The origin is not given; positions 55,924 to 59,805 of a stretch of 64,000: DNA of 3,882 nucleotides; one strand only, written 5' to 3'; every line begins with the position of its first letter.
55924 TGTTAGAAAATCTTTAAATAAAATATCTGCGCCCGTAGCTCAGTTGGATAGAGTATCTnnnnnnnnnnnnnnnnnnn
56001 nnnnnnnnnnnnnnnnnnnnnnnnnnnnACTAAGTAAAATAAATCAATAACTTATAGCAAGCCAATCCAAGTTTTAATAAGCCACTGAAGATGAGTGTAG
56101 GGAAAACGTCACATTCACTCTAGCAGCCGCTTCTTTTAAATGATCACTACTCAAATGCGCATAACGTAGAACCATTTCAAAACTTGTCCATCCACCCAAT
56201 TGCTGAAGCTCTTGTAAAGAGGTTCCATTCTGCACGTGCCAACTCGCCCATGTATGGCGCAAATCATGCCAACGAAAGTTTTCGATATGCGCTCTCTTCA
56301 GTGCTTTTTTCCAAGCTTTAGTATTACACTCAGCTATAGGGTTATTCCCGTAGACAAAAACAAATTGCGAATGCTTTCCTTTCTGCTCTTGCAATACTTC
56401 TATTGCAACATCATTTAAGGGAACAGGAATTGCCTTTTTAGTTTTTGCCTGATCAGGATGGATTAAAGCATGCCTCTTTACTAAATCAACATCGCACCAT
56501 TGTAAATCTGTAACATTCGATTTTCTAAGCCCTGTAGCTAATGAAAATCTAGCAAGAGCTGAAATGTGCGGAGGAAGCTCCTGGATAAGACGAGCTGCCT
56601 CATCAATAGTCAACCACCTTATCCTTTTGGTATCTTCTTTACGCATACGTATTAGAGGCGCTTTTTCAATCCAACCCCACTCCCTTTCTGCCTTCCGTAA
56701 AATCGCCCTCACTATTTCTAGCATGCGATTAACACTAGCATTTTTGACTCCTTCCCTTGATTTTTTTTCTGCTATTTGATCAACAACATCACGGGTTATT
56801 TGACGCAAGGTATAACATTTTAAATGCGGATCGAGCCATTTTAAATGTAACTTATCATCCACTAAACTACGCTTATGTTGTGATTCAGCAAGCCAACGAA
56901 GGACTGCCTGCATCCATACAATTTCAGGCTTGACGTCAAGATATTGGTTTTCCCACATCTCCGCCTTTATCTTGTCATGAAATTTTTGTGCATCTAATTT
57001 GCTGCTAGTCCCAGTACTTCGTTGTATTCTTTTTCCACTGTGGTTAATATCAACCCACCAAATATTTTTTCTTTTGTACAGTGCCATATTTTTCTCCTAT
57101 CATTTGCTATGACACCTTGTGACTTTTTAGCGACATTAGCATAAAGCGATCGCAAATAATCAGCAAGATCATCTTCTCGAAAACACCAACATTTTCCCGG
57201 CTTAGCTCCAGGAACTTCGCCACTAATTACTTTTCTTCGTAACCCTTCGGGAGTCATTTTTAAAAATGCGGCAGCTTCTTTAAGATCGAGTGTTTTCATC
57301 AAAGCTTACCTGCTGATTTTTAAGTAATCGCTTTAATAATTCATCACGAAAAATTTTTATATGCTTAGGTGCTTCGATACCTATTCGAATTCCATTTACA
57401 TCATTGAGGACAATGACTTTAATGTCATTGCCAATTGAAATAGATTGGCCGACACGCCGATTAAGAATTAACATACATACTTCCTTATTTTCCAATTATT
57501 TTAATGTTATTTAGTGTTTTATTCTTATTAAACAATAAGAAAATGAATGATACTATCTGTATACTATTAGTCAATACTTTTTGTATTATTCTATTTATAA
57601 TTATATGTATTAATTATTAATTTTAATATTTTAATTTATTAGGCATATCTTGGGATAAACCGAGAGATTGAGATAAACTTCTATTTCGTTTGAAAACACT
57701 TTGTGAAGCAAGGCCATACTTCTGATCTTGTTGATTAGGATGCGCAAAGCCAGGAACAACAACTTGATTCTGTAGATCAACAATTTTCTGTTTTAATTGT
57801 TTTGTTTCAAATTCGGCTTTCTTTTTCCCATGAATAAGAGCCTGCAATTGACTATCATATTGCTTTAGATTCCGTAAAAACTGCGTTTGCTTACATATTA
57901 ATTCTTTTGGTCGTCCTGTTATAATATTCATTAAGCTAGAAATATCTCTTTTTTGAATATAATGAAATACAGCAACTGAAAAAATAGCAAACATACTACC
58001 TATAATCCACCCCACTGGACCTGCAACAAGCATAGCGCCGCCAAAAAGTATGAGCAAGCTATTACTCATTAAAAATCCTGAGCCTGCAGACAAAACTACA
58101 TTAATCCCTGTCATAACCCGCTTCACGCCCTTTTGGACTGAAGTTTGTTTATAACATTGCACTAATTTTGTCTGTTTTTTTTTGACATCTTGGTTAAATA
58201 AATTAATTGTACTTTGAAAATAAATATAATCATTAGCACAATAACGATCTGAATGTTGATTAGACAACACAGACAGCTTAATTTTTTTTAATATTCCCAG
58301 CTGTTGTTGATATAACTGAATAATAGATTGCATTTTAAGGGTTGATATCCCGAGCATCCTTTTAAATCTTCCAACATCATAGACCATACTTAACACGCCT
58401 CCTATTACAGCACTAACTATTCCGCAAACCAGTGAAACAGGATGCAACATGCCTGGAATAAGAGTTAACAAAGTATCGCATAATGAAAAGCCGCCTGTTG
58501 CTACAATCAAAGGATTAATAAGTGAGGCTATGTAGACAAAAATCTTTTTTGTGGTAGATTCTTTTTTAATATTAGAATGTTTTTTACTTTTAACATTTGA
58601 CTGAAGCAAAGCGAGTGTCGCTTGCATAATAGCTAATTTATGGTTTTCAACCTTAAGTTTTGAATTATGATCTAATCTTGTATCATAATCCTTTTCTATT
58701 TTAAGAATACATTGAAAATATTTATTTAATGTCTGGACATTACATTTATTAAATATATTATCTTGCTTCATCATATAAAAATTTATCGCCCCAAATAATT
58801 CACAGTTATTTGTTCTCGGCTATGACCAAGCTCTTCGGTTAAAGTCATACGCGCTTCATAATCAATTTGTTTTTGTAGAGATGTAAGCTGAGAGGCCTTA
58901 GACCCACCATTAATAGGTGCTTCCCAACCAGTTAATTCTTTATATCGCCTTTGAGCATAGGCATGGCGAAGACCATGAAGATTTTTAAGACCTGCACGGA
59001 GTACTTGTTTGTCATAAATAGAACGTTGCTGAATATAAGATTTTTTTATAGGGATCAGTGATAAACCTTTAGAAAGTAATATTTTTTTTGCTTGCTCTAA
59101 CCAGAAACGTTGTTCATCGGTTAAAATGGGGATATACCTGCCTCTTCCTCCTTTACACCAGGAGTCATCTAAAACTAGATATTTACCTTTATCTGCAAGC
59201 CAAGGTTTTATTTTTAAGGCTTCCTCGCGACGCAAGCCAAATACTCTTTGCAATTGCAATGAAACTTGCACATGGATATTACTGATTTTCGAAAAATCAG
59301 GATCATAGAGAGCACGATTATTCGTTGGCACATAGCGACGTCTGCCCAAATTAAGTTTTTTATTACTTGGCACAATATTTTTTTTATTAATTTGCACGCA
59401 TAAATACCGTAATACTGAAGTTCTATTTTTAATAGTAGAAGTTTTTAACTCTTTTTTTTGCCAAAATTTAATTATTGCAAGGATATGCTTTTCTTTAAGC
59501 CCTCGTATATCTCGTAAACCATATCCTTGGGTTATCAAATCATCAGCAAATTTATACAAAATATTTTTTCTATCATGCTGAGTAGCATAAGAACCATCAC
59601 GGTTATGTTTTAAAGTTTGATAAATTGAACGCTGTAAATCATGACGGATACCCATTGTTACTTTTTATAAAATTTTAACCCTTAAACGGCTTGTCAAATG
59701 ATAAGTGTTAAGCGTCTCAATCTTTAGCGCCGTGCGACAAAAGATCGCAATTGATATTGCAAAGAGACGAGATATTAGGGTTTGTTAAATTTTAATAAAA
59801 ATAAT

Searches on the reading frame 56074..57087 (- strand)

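Call 11: search_protein_families(library=pfam, proteins=[window:56074-57087:-], max_evalue=0.01)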
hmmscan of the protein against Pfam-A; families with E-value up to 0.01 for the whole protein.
window:56074-57087:- (337 aa): 3 families
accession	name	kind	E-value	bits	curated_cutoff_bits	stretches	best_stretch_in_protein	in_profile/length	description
PF00589.27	Phage_integrase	-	4.7e-30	105.1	27.1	1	158-314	2-170/172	Phage integrase family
PF02899.23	Phage_int_SAM_1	-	0.004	17.9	22.3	0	82-136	30-82/83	Phage integrase, N-terminal SAM-like domain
PF24624.1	Int_N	-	0.0068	17.5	27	1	67-150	15-98/100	Phage integrase, N-terminal domain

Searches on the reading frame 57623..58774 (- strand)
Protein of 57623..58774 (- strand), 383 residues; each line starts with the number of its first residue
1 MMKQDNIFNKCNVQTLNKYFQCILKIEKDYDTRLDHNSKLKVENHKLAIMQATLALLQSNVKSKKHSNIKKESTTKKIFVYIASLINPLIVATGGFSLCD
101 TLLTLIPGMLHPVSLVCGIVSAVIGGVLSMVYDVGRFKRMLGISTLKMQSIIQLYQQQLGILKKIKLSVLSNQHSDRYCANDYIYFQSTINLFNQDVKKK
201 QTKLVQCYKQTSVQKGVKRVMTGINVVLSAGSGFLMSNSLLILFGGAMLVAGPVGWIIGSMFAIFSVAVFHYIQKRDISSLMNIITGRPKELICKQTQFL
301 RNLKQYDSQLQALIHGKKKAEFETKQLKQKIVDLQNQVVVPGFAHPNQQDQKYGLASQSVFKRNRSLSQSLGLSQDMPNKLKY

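Call 11: search_protein_families(library=pfam, proteins=[window:57623-58774:-], max_evalue=0.01)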
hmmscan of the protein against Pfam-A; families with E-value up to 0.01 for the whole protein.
window:57623-58774:- (383 aa): 1 family
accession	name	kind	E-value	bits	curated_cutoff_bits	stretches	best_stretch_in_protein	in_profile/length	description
PF20990.2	DUF2207_C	-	0.001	19.3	33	0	34-124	91-185/247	Predicted membrane protein (DUF2207) C-terminal domain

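Call 52: search_protein_families(library=padloc, proteins=[window:57623-58774:-], max_evalue=0.001)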
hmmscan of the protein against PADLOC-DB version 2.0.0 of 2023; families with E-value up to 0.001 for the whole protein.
window:57623-58774:- (383 aa): 0 families

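Call 55: search_protein_families(library=ncbifam, proteins=[window:57623-58774:-], max_evalue=0.001)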
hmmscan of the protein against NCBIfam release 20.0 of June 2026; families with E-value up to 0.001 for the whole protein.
window:57623-58774:- (383 aa): 0 families

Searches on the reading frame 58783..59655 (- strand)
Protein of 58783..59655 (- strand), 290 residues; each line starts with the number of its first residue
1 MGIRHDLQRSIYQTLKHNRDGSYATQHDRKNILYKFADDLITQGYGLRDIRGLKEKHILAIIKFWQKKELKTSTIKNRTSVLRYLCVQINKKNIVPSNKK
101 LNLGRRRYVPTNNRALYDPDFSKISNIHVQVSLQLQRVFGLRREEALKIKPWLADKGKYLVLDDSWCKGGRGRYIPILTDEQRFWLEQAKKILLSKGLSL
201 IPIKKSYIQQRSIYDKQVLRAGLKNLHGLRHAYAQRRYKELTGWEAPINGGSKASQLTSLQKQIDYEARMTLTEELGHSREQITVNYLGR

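Call 11: search_protein_families(library=pfam, proteins=[window:58783-59655:-], max_evalue=0.01)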
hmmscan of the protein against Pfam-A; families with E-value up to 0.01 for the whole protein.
window:58783-59655:- (290 aa): 2 families
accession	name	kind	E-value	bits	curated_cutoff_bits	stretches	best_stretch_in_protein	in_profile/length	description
PF12834.13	Phage_int_SAM_2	-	6.2e-14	52.7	22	1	13-89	9-85/91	Phage integrase, N-terminal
PF12835.12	Integrase_1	-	3.1e-10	40.6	23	1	125-235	29-148/149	Integrase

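Call 19: find_encoding_contigs(protein=window:58783-59655:-, flank=10000, max_places=10)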
Protein window:58783-59655:- (290 aa): 1 contig read that carries it; 1 place shown.
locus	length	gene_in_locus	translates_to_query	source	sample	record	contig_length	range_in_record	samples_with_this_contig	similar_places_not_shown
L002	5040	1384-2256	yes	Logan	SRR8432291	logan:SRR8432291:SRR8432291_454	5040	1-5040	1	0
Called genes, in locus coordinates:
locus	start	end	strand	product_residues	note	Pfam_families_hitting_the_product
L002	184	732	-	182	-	-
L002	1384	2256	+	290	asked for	PF12834:Phage_int_SAM_2, PF12835:Integrase_1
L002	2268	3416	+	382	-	-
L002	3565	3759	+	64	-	PF02599:CsrA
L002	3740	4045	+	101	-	PF12728:HTH_17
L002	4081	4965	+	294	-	PF00589:Phage_integrase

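Call 52: search_protein_families(library=padloc, proteins=[window:58783-59655:-], max_evalue=0.001)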
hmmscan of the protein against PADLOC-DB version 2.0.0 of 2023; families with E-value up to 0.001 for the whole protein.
window:58783-59655:- (290 aa): 0 families
